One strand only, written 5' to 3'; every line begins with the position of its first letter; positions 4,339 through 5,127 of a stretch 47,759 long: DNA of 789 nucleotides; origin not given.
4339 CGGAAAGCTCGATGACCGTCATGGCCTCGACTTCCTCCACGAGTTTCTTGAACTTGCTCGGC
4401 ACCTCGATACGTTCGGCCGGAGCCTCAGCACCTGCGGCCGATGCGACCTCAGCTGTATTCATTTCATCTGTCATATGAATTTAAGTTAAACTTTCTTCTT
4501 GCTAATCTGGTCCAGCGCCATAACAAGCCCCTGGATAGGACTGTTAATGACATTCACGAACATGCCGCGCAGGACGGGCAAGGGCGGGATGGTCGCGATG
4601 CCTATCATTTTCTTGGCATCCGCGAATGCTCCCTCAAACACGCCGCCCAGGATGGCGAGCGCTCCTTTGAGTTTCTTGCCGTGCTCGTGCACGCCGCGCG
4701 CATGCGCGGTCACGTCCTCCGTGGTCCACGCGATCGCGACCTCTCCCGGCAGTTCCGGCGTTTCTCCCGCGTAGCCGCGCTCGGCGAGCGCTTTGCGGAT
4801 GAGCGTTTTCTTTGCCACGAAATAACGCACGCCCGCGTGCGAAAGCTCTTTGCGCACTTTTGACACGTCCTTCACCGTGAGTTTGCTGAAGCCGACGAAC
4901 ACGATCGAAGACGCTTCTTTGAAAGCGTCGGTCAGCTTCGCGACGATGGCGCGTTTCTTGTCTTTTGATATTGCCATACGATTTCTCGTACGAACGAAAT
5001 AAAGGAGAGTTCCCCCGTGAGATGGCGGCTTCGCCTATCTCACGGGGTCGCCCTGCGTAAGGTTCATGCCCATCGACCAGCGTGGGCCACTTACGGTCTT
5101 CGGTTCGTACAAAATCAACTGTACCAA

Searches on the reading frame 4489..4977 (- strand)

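Call 65: search_protein_families(library=pfam, proteins=[window:4489-4977:-], max_evalue=0.001)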
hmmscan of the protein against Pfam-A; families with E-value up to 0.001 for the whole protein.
window:4489-4977:- (163 aa): 1 family
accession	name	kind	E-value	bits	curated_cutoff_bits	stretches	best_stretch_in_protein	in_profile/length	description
PF00466.25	Ribosomal_L10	-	1.8e-21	76.5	22.8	1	5-98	3-97/100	Ribosomal protein L10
